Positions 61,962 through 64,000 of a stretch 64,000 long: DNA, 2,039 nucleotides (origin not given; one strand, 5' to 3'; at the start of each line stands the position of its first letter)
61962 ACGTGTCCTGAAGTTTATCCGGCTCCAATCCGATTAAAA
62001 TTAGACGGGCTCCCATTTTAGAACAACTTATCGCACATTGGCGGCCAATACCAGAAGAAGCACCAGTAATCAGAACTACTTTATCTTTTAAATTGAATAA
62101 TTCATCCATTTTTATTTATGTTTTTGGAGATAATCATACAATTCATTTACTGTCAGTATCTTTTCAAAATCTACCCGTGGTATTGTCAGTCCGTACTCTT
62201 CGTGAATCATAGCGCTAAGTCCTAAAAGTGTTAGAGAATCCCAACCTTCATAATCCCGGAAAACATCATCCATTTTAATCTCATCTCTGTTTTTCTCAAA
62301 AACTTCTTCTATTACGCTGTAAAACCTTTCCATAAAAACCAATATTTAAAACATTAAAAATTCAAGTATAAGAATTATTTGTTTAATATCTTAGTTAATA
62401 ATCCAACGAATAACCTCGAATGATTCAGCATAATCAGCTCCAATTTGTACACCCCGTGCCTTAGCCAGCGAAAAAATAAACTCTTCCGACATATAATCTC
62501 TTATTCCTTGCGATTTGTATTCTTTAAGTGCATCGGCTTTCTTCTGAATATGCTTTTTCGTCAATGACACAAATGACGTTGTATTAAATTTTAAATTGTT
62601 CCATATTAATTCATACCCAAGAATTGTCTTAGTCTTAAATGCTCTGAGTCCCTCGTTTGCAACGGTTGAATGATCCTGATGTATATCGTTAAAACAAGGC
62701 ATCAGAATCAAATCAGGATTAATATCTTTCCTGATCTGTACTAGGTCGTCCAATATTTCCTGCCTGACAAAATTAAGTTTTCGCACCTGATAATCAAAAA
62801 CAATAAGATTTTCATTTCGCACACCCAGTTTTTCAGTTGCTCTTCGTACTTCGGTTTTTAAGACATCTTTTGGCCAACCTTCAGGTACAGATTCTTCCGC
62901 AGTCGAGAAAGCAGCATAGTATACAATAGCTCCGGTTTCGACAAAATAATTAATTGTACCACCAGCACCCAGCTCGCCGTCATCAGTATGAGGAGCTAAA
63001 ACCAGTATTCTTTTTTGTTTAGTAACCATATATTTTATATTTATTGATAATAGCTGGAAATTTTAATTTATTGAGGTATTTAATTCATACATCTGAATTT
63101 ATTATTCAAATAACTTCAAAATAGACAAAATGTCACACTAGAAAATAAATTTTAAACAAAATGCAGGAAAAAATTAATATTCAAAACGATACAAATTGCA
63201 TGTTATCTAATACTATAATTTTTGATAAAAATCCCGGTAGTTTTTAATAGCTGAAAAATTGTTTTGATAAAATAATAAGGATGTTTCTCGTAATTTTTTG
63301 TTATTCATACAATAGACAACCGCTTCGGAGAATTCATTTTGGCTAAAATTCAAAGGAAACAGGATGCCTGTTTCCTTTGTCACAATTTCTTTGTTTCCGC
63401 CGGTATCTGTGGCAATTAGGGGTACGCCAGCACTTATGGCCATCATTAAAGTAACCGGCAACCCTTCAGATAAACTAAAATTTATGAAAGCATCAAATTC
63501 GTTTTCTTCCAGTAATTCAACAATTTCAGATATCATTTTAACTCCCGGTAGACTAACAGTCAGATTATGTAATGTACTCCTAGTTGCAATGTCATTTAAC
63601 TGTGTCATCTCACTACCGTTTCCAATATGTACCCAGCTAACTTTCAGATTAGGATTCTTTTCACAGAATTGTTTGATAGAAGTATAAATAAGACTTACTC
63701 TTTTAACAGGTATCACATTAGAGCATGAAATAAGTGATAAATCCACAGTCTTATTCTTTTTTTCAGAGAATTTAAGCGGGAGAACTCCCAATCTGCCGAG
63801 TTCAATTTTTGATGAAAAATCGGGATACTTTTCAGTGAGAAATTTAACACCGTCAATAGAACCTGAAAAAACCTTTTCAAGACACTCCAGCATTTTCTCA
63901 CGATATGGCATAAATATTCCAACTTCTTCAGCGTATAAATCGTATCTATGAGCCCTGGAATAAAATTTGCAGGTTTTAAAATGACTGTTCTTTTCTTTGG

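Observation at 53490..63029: ACP-dependent cassette predicted to build and attach an unusual N-acyl group to an amino sugar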

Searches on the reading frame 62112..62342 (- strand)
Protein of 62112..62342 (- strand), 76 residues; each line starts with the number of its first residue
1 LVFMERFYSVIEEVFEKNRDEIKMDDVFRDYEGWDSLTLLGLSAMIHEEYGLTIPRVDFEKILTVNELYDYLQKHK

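Call 4: search_protein_families(library=pfam, proteins=[window:62112-62342:-], max_evalue=0.01)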
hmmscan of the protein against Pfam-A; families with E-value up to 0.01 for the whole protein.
window:62112-62342:- (76 aa): 1 family
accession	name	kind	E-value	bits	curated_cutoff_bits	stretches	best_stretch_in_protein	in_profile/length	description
PF00550.31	PP-binding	-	4.8e-10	40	20.8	1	8-72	4-67/67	Phosphopantetheine attachment site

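Call 8: search_protein_families(library=ncbifam, proteins=[window:62112-62342:-], max_evalue=0.001)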
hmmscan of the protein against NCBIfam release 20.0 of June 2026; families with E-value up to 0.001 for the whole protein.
window:62112-62342:- (76 aa): 9 families
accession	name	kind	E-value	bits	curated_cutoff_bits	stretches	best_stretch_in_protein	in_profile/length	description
NF002148.0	PRK00982.1-2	subfamily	1.7e-11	43.8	71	1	4-76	6-78/79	acyl carrier protein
NF002150.0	PRK00982.1-4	subfamily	7.6e-10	38.9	66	1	6-76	9-79/80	acyl carrier protein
NF002149.0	PRK00982.1-3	equivalog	2.4e-08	33.8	106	1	5-75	6-76/78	acyl carrier protein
TIGR00517.1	acyl_carrier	equivalog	2.5e-08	33.7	70.45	1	4-76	5-77/77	acyl carrier protein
NF002147.0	PRK00982.1-1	equivalog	3.3e-07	30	84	1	9-75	14-80/83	acyl carrier protein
NF040636.1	AcpM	exception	3.4e-07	30.2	146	1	8-74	11-77/93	meromycolate extension acyl carrier protein AcpM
NF002151.0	PRK00982.1-5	equivalog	9.5e-07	28.9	92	1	4-76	5-77/78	acyl carrier protein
NF009104.0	PRK12449.1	equivalog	1.5e-06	28.1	70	1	4-75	7-78/80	acyl carrier protein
NF058660.1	cispen_ACP_AmcB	equivalog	1e-05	25.6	80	1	16-74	17-77/80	cispentacin biosynthesis acyl carrier protein AmcB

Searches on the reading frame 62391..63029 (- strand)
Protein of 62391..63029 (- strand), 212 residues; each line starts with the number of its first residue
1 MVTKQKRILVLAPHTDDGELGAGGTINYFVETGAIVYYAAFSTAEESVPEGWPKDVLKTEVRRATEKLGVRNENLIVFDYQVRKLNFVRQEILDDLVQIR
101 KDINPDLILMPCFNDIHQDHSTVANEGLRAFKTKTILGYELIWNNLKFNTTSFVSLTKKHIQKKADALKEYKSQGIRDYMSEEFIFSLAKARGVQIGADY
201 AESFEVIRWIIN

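Call 4: search_protein_families(library=pfam, proteins=[window:62391-63029:-], max_evalue=0.01)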
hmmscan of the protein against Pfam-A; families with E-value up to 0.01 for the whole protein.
window:62391-63029:- (212 aa): 1 family
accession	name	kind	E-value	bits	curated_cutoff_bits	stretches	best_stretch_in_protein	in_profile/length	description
PF02585.22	PIG-L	-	1.9e-18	67.6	28.2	1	9-130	1-128/129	GlcNAc-PI de-N-acetylase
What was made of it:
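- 62391..63029 (-): PIG-L/LmbE-family de-N-acetylase (212 aa), the upstream bookend. PF02585 at 67.6 bits (call 4).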

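Call 8: search_protein_families(library=ncbifam, proteins=[window:62391-63029:-], max_evalue=0.001)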
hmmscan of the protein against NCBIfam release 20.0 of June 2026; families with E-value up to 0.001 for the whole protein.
window:62391-63029:- (212 aa): 2 families
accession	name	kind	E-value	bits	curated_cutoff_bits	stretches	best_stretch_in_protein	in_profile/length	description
TIGR04001.1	thiol_BshB1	equivalog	1.6e-17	64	182.5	1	8-205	4-219/226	bacillithiol biosynthesis deacetylase BshB1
TIGR04000.1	thiol_BshB2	equivalog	5.4e-10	39.3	195.25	1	7-181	2-183/217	bacillithiol biosynthesis deacetylase BshB2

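Call 42: search_solved_structures(query=window:62394-63029:-, max_evalue=0.00001)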
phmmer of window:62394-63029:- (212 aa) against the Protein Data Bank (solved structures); distinct sequences matched with E-value up to 0.00001: 6.
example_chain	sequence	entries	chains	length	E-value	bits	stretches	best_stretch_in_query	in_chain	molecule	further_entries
8bgn_A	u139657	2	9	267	3.4e-08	36.7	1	6-207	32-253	Diacetylchitobiose deacetylase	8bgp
8bgo_A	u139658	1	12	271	3.6e-08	36.6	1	6-207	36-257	Diacetylchitobiose deacetylase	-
2ixd_A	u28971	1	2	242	3.7e-08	36.6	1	7-204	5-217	LMBE-RELATED PROTEIN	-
3we7_A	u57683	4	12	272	9.5e-07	32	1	5-207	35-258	Putative uncharacterized protein PH0499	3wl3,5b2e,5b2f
3wl4_A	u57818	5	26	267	1.1e-06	31.8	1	5-207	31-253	Uncharacterized protein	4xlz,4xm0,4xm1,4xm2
1uan_A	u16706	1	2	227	8.9e-06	28.8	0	8-125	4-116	hypothetical protein TT1542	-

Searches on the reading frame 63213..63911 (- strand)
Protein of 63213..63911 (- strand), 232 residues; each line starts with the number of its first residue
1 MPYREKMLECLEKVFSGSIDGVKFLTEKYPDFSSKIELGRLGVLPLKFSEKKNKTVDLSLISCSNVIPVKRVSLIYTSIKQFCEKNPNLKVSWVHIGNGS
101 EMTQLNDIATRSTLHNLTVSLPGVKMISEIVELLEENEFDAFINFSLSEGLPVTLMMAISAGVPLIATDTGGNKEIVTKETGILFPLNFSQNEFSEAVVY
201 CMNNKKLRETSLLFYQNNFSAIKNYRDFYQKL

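Call 5: search_protein_families(library=pfam, proteins=[window:63213-63911:-], max_evalue=0.01)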
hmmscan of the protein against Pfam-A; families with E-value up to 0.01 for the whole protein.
window:63213-63911:- (232 aa): 3 families
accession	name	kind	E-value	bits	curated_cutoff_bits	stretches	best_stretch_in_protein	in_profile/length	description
PF00534.26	Glycos_transf_1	-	1.4e-16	60.9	26.4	1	55-209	13-163/172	Glycosyl transferases group 1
PF13692.12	Glyco_trans_1_4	-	1.5e-14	54.9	27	1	62-204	6-142/142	Glycosyl transferases group 1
PF01113.26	DapB_N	-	0.0032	18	25.6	1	117-176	48-105/124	Dihydrodipicolinate reductase, N-terminus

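Call 9: search_protein_families(library=ncbifam, proteins=[window:63213-63911:-], max_evalue=0.001)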
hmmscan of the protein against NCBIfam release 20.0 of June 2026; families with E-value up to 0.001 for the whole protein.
window:63213-63911:- (232 aa): 16 families
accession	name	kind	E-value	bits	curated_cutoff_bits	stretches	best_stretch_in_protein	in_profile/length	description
TIGR03088.1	stp2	hypoth_equivalog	3.7e-15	55.8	409.05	1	57-209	194-343/374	TIGR03088 family PEP-CTERM/XrtA system glycosyltransferase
NF041876.1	EPS_EpsE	equivalog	1e-11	44.8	400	1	53-207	210-364/389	exopolysaccharide biosynthesis GT4 family glycosyltransferase EpsE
TIGR02918.1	TIGR02918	equivalog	1.6e-11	43.6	574.6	1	28-197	291-453/500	accessory Sec system glycosyltransferase GtfA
TIGR03999.1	thiol_BshA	equivalog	5.1e-11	42.1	273.7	1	59-231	201-372/375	N-acetyl-alpha-D-glucosaminyl L-malate synthase BshA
NF038229.1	Glyco4_Geo_Pelo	equivalog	9.9e-10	37.9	400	1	23-210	122-307/338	GPMC system family 4 glycosyltransferase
NF047880.1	glyco_SdgA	exception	3.7e-09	35.7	800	1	36-226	296-475/488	serine-aspartate repeat adhesin O-glycosyltransferase SdgA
NF047684.1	TeichurnBiosyTuaC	equivalog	9.3e-08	31.4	550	1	90-210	247-360/391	teichuronic acid biosynthesis protein TuaC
TIGR04005.1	wcaL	equivalog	9.5e-08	31.3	537.6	1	34-190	197-357/406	colanic acid biosynthesis glycosyltransferase WcaL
TIGR02472.1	sucr_P_syn_N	equivalog_domain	2.2e-07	30.1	576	1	140-206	342-408/439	sucrose-phosphate synthase, putative, glycosyltransferase domain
NF011726.0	PRK15179.1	equivalog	2.3e-07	29.5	733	1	68-211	528-670/694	Vi polysaccharide biosynthesis protein TviE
NF038011.1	PelF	equivalog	1e-06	28.1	100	1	55-178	304-423/489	GT4 family glycosyltransferase PelF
NF007396.0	PRK09922.1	equivalog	5.8e-06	25.4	385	1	96-183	218-306/361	lipopolysaccharide 1,6-galactosyltransferase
TIGR02149.1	glgA_Coryne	subfamily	3.9e-05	23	302.4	1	127-196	274-343/391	glycogen synthase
NF041879.1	EPS_EpsH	equivalog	9.9e-05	21.2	800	1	88-188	265-362/431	exopolysaccharide biosynthesis glycosyltransferase EpsH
TIGR04015.1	WcaC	equivalog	0.00026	20.3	784.85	1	135-232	303-405/405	colanic acid biosynthesis glycosyltransferase WcaC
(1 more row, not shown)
